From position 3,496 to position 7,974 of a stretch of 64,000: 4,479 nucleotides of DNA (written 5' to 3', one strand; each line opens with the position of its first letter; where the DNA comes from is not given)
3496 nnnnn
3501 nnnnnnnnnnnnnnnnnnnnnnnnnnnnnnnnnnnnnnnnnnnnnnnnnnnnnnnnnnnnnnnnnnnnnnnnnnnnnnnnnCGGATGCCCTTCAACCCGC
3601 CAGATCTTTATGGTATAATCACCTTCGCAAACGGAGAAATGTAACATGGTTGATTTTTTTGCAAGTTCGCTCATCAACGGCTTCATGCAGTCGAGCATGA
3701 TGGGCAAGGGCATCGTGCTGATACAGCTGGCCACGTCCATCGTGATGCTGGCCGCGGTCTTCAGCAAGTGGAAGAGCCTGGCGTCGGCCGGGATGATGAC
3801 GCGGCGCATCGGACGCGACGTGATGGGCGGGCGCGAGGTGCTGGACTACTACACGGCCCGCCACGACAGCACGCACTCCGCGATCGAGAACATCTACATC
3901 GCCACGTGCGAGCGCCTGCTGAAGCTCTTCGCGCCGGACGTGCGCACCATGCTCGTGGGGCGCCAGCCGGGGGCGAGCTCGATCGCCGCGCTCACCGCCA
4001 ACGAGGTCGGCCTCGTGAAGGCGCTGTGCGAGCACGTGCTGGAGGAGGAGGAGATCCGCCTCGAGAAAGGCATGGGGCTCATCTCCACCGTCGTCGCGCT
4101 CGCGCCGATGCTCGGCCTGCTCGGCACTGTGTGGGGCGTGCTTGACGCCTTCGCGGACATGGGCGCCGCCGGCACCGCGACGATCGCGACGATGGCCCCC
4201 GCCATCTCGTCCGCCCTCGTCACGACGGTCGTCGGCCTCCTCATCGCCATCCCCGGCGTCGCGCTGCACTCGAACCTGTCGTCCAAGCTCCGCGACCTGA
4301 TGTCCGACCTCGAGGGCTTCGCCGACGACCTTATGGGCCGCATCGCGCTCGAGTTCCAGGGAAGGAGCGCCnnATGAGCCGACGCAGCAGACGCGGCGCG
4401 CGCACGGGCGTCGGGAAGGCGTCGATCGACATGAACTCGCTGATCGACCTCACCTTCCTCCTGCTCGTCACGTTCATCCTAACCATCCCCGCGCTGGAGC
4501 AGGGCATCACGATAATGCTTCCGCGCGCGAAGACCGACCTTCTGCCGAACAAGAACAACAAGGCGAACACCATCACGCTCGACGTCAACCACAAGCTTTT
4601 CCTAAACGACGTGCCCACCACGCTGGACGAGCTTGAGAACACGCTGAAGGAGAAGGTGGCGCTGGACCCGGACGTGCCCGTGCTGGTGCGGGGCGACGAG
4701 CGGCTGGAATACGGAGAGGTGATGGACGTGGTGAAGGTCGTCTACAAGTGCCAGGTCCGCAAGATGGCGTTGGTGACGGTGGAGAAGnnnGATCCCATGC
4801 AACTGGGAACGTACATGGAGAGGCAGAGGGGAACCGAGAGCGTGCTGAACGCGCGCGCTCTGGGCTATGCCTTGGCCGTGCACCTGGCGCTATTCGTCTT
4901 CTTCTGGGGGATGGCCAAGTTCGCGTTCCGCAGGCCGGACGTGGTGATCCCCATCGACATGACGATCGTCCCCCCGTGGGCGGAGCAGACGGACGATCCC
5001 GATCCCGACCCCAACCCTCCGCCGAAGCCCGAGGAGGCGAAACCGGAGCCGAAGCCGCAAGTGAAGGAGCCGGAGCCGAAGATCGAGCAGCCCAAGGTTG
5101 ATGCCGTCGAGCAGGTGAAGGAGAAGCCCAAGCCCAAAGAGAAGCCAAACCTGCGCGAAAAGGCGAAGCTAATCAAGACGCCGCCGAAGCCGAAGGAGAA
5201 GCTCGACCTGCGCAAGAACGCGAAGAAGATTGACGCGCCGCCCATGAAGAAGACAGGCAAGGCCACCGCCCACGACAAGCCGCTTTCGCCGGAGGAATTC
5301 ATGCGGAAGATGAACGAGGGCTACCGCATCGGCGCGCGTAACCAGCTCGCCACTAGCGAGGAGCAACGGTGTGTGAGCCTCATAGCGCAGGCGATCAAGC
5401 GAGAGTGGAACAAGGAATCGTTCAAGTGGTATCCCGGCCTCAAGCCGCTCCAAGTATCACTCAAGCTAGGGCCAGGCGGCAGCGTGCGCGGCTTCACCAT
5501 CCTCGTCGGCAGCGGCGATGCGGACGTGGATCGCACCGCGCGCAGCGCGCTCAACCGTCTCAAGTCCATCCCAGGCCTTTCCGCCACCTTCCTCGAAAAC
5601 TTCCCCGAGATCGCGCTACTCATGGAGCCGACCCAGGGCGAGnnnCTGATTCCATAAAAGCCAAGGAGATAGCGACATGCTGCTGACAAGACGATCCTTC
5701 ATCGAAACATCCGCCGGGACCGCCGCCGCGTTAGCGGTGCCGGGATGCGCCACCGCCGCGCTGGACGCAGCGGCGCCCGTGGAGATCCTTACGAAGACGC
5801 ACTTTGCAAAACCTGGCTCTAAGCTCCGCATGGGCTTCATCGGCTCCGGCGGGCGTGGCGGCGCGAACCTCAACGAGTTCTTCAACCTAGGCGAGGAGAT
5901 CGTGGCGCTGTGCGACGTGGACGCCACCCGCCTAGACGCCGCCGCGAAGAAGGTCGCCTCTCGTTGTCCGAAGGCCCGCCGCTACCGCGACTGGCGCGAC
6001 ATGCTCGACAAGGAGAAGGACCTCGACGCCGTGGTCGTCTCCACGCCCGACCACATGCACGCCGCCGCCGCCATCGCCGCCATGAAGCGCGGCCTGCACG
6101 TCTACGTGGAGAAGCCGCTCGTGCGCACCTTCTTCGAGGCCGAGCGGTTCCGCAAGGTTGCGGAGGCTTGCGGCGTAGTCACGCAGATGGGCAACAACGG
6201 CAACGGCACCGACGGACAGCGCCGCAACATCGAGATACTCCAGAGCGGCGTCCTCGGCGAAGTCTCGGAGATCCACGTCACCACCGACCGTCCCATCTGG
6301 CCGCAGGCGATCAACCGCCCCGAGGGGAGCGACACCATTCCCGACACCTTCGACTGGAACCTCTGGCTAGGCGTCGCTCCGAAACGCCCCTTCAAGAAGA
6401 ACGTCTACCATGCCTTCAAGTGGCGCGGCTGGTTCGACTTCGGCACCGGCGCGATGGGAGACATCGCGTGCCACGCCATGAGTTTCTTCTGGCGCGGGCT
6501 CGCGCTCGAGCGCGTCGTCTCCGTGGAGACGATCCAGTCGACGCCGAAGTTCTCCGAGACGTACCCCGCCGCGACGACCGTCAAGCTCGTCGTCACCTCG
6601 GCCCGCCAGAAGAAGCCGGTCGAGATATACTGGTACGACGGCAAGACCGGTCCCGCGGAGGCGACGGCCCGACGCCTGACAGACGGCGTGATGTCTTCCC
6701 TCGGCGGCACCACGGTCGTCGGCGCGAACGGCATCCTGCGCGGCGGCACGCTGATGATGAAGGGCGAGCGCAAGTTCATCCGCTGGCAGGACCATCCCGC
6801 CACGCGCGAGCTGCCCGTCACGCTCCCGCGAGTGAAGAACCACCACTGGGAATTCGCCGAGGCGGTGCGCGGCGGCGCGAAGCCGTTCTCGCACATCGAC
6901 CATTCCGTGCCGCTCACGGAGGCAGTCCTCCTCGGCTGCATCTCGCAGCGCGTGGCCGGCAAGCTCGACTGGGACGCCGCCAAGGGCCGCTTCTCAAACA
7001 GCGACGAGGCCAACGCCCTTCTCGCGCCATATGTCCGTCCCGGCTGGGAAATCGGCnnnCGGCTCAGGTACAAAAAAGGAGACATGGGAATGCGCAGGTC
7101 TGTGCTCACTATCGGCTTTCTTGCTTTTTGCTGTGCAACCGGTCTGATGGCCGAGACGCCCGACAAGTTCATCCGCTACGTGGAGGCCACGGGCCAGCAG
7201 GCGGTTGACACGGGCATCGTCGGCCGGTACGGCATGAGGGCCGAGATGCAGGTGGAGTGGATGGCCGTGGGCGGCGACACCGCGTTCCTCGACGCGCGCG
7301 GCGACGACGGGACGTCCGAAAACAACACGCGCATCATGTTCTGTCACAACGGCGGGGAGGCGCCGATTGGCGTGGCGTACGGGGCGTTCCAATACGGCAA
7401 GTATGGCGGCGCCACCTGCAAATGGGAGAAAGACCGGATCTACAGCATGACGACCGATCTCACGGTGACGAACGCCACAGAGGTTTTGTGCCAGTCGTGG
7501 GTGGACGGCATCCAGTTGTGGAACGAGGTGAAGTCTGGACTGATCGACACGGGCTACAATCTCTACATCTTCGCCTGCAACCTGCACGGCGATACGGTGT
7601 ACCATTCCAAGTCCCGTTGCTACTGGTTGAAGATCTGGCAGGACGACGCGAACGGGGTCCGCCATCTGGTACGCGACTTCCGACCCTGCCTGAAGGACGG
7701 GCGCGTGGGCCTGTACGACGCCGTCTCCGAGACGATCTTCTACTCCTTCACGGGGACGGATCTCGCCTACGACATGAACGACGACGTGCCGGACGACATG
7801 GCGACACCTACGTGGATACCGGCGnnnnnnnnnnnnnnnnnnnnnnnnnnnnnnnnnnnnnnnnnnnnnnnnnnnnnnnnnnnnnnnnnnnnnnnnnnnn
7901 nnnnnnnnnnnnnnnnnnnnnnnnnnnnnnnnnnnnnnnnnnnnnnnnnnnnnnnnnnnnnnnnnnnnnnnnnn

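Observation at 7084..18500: Tandemly duplicated cassette pairing multi-module secreted proteins (11 copies of an unrecognised module) with Tat-type metallophosphoesterases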

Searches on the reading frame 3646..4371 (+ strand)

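Call 24: search_protein_families(library=pfam, proteins=[window:3646-4371:+], max_evalue=0.01)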
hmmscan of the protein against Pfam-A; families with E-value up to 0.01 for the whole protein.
window:3646-4371:+ (242 aa): 1 family
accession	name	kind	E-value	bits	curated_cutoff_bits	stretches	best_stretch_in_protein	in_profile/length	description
PF01618.21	MotA_ExbB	-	8.5e-28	97.1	22.9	1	123-223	26-126/127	MotA/TolQ/ExbB proton channel family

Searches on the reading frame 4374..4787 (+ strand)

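Call 24: search_protein_families(library=pfam, proteins=[window:4374-4787:+], max_evalue=0.01)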
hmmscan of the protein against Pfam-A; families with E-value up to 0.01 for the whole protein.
window:4374-4787:+ (138 aa): 1 family
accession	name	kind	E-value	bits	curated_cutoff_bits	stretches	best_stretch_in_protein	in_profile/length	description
PF02472.21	ExbD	-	1.1e-21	77.7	25.4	1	15-136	5-126/128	Biopolymer transport protein ExbD/TolR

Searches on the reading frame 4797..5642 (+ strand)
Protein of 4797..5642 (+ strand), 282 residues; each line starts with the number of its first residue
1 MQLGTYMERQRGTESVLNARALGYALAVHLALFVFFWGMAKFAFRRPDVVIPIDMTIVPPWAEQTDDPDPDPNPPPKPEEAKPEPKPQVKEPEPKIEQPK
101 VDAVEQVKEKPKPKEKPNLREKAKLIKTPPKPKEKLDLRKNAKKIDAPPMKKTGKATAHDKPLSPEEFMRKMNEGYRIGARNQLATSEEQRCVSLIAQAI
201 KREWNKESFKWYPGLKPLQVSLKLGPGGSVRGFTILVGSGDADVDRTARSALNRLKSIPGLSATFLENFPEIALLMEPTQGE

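Call 24: search_protein_families(library=pfam, proteins=[window:4797-5642:+], max_evalue=0.01)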
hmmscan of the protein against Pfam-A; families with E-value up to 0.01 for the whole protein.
window:4797-5642:+ (282 aa): 2 families
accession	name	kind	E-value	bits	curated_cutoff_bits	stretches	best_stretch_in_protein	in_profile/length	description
PF13103.11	TonB_2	-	0.00052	20.5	22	1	196-262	8-72/85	TonB C terminal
PF06519.16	TolA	-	0.0007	20.2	25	0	181-260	5-79/96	TolA C-terminal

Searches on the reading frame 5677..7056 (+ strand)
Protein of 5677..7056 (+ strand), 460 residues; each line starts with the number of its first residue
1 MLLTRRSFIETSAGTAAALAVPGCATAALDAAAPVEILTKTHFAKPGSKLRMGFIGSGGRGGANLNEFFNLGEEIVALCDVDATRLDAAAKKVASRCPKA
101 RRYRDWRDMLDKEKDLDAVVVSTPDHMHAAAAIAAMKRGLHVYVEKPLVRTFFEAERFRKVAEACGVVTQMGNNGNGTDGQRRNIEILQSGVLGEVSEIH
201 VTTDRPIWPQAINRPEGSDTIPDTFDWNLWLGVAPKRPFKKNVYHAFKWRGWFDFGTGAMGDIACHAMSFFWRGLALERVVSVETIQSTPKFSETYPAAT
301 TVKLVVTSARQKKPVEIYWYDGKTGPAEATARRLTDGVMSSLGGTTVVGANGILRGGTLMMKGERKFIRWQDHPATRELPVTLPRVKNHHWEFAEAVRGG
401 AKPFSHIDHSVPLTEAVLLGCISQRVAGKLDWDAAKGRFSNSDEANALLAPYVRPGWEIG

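Call 24: search_protein_families(library=pfam, proteins=[window:5677-7056:+], max_evalue=0.01)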
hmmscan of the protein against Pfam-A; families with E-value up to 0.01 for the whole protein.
window:5677-7056:+ (460 aa): 4 families
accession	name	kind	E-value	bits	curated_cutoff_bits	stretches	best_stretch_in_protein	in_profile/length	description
PF01408.29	GFO_IDH_MocA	-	5.6e-18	66.2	24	1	50-172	1-119/120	Oxidoreductase family, NAD-binding Rossmann fold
PF19051.5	GFO_IDH_MocA_C2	-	1.9e-13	50.9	23.3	2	219-268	46-94/254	Oxidoreductase family, C-terminal alpha/beta domain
PF22725.1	GFO_IDH_MocA_C3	-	0.0013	19.2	27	0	246-283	32-68/124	GFO/IDH/MocA C-terminal domain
PF10518.14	TAT_signal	-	0.0028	18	22.7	1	3-22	2-21/21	TAT (twin-arginine translocation) pathway signal sequence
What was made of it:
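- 5677..7059 (+): Context: Gfo/Idh/MocA oxidoreductase with a twin-arginine leader. Pfam GFO_IDH_MocA E 5.6e-18 and TAT_signal E 0.0028 (call 24).
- Checked: A Gfo/Idh/MocA gene with a TAT signal lies at 5677-7059 (call 24).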

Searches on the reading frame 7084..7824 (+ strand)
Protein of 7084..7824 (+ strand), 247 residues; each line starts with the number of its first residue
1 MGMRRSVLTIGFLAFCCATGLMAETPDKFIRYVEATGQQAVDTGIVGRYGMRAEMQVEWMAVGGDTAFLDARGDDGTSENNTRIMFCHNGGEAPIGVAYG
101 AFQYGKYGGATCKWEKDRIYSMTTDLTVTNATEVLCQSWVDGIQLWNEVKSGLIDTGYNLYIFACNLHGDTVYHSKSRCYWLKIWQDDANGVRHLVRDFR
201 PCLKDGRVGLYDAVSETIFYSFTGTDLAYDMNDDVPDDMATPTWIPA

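Call 10: search_protein_families(library=pfam, proteins=[window:7084-7824:+], max_evalue=1)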
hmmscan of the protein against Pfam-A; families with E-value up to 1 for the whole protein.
window:7084-7824:+ (247 aa): 0 families
